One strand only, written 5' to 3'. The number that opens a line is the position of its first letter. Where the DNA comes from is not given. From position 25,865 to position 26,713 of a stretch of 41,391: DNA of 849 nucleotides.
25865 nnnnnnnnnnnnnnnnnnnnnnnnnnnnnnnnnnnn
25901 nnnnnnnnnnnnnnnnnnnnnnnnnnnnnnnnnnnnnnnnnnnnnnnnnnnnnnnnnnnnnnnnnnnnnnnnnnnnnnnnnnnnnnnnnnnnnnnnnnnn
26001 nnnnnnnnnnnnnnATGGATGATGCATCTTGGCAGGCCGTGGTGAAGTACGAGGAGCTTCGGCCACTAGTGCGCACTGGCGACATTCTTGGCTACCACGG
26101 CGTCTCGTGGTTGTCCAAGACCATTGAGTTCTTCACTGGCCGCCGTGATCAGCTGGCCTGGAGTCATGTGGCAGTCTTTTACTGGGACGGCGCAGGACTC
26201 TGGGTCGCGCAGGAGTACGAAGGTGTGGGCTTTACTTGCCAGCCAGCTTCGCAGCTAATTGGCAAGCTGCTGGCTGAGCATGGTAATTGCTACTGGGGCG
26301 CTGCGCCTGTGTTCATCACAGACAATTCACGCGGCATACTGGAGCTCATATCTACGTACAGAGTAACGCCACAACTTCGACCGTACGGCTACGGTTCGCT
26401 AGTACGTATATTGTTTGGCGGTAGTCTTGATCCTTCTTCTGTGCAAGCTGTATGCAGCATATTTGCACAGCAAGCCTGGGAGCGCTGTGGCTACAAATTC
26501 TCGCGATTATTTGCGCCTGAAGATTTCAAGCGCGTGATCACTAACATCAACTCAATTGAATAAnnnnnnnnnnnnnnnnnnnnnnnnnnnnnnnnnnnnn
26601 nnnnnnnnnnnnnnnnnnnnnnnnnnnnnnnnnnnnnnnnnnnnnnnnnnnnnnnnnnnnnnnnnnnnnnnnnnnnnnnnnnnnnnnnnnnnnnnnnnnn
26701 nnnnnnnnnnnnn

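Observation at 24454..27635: Atypical lysis cassette: papain C1A peptidase, permuted NlpC/P60-like protein, GH108 muramidase, plus two lipoproteins (one Tat-dependent)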

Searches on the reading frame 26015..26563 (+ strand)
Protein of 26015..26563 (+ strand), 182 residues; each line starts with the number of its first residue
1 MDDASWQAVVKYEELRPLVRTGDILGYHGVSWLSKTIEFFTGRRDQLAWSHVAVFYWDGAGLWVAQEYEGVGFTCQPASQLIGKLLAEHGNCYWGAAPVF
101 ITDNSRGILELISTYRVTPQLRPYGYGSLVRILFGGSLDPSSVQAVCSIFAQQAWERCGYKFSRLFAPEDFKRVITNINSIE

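Call 3: search_protein_families(library=pfam, proteins=[window:26015-26563:+], max_evalue=0.1)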
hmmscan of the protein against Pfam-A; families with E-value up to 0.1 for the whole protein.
window:26015-26563:+ (182 aa): 0 families

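Call 4: search_protein_families(library=phrogs, proteins=[window:26015-26563:+], max_evalue=0.1)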
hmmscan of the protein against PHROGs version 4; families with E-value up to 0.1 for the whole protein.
window:26015-26563:+ (182 aa): 1 family
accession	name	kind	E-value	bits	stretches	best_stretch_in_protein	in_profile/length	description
phrog_10386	-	unknown function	0.019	16.3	1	52-71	48-67/101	-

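Call 10: search_solved_structures(query=window:26015-26563:+, max_evalue=10, show_alignments=2)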
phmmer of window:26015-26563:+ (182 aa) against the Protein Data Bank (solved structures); distinct sequences matched with E-value up to 10: 8.
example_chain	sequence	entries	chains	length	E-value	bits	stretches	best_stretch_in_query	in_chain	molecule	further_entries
3q91_A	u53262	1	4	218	0.63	12.7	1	133-177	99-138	Uridine diphosphate glucose pyrophosphatase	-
9gem_A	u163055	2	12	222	0.65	12.7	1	133-177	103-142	Uridine diphosphate glucose pyrophosphatase NUDT14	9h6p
8otv_A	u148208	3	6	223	0.66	12.7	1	133-177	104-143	Uridine diphosphate glucose pyrophosphatase NUDT14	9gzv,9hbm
5xxb_e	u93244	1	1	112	0.95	12.1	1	121-150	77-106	Ribosomal protein eL33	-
6z2p_A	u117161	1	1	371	1.5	11.5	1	82-124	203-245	O-glycan protease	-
6z2d_A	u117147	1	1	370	1.5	11.5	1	82-124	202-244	O-glycan protease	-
6z2o_A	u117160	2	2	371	1.5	11.5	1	82-124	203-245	O-glycan protease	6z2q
4r38_A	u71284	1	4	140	1.6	11.4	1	84-148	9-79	Blue-light-activated histidine kinase 2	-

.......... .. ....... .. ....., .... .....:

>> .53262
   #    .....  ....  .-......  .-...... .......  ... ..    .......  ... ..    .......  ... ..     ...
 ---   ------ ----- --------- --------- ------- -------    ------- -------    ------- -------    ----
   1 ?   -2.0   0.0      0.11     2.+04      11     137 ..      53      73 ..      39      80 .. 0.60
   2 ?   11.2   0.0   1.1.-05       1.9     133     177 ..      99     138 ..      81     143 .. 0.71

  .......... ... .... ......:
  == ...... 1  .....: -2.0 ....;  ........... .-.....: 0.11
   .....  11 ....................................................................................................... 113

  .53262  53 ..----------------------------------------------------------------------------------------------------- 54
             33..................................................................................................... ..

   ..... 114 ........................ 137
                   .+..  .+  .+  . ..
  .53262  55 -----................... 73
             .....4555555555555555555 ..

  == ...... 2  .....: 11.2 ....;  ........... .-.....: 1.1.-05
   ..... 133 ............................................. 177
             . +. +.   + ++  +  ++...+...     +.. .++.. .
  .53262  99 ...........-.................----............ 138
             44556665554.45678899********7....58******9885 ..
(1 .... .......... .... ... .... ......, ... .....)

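Call 24: find_homologous_proteins(query=window:26069-26563:+)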
Query window:26069-26563:+ (164 aa): 10 proteins with E <= 0.001 among 33 candidates.
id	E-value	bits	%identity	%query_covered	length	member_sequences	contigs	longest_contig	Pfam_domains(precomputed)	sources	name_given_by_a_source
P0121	4.1e-109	380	99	100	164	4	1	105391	-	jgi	-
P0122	1.6e-73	264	66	100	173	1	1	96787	-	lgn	-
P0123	3.9e-71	256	67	99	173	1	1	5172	-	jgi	jgi:hypothetical protein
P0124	7.0e-70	252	66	99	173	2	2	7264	-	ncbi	-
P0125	9.0e-70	252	66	100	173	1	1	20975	-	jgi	jgi:hypothetical protein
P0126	1.0e-68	248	62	100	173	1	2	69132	-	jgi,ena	jgi:hypothetical protein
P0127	1.3e-64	235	61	100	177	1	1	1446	-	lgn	-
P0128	1.5e-64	235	62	100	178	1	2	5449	-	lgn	-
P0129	2.4e-63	231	61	100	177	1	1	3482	-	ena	-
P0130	4.5e-54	201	59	100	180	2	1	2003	-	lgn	-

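Call 35: predict_structure(alignment_id=A3)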
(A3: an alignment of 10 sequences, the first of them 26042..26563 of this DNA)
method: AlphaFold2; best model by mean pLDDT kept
length: 173 residues; sequences in the alignment: 10
mean_pLDDT: 79.4   pTM: 0.79
mean pLDDT of the five models: 79.4, 77.4, 76.6, 76.1, 69.3
residues with pLDDT >= 90: 79; 70-90: 43; 50-70: 31; < 50: 20
segments of 3 or more residues with pLDDT < 50: 111-118, 126-136
pLDDT, mean of each block of 10 residues (from residue 1): 94 92 57 64 92 87 85 89 95 95 78 43 50 56 91 84 93 91
secondary structure, 60 per line:
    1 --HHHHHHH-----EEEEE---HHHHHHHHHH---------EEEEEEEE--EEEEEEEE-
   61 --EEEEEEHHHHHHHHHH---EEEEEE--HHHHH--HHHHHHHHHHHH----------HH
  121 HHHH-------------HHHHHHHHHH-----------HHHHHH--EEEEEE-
elements in order: H3-9 E15-19 H23-32 E42-49 E52-59 E63-68 H69-78 E82-87 H90-94 H97-108 H119-124 H138-147 H159-164 E167-172

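Call 38: fold_search(model_id=the predicted structure, library=pdb)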
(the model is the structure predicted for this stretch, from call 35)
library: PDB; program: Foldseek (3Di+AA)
matches with E <= 10: 65; with E <= 0.001: 6
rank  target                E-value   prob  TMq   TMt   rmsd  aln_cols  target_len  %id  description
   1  3kw0_A                1.8e-07  1.00  0.72  0.67   4.1       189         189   20  Crystal structure of Cysteine peptidase (NP_982244.1) from BACILLUS CEREUS ATCC 10987 at 2.50 A resolution (released 2009-12-15)
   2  3kw0_C                3.2e-07  1.00  0.73  0.65   4.0       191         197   20  Crystal structure of Cysteine peptidase (NP_982244.1) from BACILLUS CEREUS ATCC 10987 at 2.50 A resolution (released 2009-12-15)
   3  3kw0_B                3.4e-07  1.00  0.71  0.63   4.2       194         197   20  Crystal structure of Cysteine peptidase (NP_982244.1) from BACILLUS CEREUS ATCC 10987 at 2.50 A resolution (released 2009-12-15)
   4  3kw0_D                7.7e-07  1.00  0.72  0.66   4.0       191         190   20  Crystal structure of Cysteine peptidase (NP_982244.1) from BACILLUS CEREUS ATCC 10987 at 2.50 A resolution (released 2009-12-15)
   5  2if6_B                3.2e-04  1.00  0.52  0.50   3.9       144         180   17  Crystal structure of metalloprotein yiiX from Escherichia coli O157:H7, DUF1105 (released 2006-10-03)
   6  2if6_A                4.1e-04  1.00  0.53  0.50   3.9       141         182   17  Crystal structure of metalloprotein yiiX from Escherichia coli O157:H7, DUF1105 (released 2006-10-03)
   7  8cb2_DDD              3.4e-01  0.05  0.16  0.13  14.6       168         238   10  A complex of cagX and cagY components of Helicobacter pylori type IV secretion system (released 2024-02-07)
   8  8cb2_BBB              4.3e-01  0.03  0.17  0.13  15.5       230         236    8  A complex of cagX and cagY components of Helicobacter pylori type IV secretion system (released 2024-02-07)
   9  4dot                  9.7e-01  0.25  0.34  0.52   5.7       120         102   12  Crystal structure of human HRASLS3. (released 2012-05-30)
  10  6tc7_AAA              9.7e-01  0.02  0.15  0.09  16.1       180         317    9  PAS-GAF bidomain of Glycine max phytochromeA (released 2020-05-06)
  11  6fez_A                1.0e+00  0.13  0.20  0.19   5.5        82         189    7  Ryegrass mottle virus protease domain (released 2019-04-17)
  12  2htd_B                1.9e+00  0.07  0.21  0.26   6.5        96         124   11  CRYSTAL STRUCTURE OF A PUTATIVE PYRIDOXAMINE 5'-PHOSPHATE OXIDASE (LDB0262) FROM LACTOBACILLUS DELBRUECKII SUBSP. AT 1 (released 2006-08-15)
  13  6fez_B                2.1e+00  0.08  0.21  0.19   5.5        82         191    7  Ryegrass mottle virus protease domain (released 2019-04-17)
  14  3pmg_A                2.5e+00  0.01  0.10  0.04  13.9       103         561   10  STRUCTURE OF RABBIT MUSCLE PHOSPHOGLUCOMUTASE AT 2.4 ANGSTROMS RESOLUTION. USE OF FREEZING POINT DEPRESSANT AND REDUCE (released 1995-12-07)
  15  8r45_A                2.6e+00  0.02  0.14  0.09  16.3       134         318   13  Phytochromobilin-adducted PAS-GAF bidomain of Glycine max phytochrome A (released 2025-01-08)
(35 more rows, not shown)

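Call 56: search_protein_representatives(alignment_id=A3)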
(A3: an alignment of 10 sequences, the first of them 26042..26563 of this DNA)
Query: 10 sequences, 173 profile positions. Proteins with E-value up to 0.001 (for the whole library): 186; up to 1e-10: 78; up to 1e-30: 6. The best 150 are listed.
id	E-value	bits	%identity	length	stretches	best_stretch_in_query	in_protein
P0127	4.1e-90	316.2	-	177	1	1-173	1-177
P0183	1.5e-41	158.1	-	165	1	2-134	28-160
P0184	7.4e-39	149.3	-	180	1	2-171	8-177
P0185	1.8e-37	144.8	-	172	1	1-172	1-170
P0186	4.8e-34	133.6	-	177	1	1-173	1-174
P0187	1.6e-32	128.7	-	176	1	1-173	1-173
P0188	1.4e-30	122.4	-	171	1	2-170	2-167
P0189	7.9e-29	116.6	-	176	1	1-170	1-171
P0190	5.4e-27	110.7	-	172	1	1-171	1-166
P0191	1.1e-25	106.4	-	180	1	2-162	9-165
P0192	4.7e-25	104.4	-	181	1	1-173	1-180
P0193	5.1e-25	104.3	-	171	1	1-169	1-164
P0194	6.8e-24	100.6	-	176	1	1-162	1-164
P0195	7.6e-23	97.2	-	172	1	1-166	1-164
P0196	2.1e-22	95.7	-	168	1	1-160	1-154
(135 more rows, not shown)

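Call 58: search_protein_families(library=pfam, alignment_id=A5, max_evalue=0.01)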
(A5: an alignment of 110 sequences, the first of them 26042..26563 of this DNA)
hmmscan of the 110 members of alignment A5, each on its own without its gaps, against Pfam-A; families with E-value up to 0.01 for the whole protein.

A. member 1, window:26042-26563:+ (173 aa): 0 families

B. families by the number of members that match (of 110 scanned): 3 families
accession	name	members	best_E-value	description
PF05708.18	Peptidase_C92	44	3.2e-15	Permuted papain-like amidase enzyme, YaeF/YiiX, C92 family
PF07313.18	AmiA-like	1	0.0018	N-acetylmuramoyl-L-alanine amidase-like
PF00877.26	NLPC_P60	1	0.003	NlpC/P60 family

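Call 59: find_encoding_contigs(protein=P0122, flank=8000, max_places=1)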
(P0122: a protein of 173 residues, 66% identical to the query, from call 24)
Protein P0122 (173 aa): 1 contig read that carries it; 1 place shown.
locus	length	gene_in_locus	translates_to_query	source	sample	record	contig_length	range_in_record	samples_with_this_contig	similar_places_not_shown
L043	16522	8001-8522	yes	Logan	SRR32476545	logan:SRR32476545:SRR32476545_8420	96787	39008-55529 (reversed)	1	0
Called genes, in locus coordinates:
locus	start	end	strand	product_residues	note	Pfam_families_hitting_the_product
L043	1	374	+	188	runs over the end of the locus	PF26209:Phage_phiTE_241_C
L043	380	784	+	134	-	-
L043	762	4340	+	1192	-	-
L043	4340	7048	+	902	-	PF18998:Flg_new_2, PF13290:CHB_HEX_C_1, PF13287:Fn3_assoc, PF13290:CHB_HEX_C_1, PF13287:Fn3_assoc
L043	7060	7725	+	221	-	-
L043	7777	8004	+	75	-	-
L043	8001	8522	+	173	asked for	-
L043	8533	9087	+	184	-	-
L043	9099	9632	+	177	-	PF09374:PG_binding_3 (weak)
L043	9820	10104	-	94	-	PF11753:DUF3310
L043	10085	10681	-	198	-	PF12917:YfbR-like, PF13023:HD_3 (weak)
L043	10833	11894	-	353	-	PF00303:Thymidylat_synt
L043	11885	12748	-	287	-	PF18723:HMUDK_hel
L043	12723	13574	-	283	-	PF13186:SPASM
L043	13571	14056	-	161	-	PF13392:HNH_3 (weak)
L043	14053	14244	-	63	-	-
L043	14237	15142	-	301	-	-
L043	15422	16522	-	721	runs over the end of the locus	-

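Call 60: find_encoding_contigs(protein=P0126, flank=8000, max_places=1)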
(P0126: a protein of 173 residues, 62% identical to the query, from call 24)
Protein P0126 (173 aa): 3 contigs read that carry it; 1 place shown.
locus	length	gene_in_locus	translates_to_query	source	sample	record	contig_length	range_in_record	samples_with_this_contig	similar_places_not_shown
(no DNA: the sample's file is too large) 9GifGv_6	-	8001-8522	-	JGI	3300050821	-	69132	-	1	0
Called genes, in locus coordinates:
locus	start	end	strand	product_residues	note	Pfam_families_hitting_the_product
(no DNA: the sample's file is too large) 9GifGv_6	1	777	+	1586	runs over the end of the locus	-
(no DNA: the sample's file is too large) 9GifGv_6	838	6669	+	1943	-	PF13287:Fn3_assoc, PF13290:CHB_HEX_C_1, PF13287:Fn3_assoc, PF13290:CHB_HEX_C_1, PF13287:Fn3_assoc, PF13290:CHB_HEX_C_1, PF13287:Fn3_assoc, PF13290:CHB_HEX_C_1, +2 more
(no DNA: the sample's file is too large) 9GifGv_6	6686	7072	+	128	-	-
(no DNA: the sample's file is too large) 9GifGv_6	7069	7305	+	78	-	-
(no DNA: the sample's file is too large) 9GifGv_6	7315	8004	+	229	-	-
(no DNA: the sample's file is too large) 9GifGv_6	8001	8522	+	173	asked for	-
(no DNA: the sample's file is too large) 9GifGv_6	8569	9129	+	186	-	-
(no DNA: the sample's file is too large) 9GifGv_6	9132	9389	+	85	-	-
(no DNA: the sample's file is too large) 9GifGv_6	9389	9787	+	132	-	PF07486:Hydrolase_2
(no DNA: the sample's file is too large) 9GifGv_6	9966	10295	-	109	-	-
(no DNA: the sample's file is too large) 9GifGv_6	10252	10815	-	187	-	PF12917:YfbR-like (weak)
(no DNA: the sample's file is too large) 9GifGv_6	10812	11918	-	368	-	PF00303:Thymidylat_synt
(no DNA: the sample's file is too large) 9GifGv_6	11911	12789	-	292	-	PF18723:HMUDK_hel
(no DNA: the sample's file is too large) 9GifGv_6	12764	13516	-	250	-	PF00483:NTP_transferase, PF12804:NTP_transf_3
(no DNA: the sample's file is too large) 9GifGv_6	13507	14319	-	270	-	-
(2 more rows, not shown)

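Call 90: search_protein_families(library=ncbifam, proteins=[window:26042-26563:+, L043:8533-9087:+], max_evalue=1)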
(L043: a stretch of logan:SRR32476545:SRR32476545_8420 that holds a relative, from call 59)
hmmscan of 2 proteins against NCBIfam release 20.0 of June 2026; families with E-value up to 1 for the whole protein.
window:26042-26563:+ (173 aa): 0 families

L043:8533-9087:+ (184 aa): 0 families
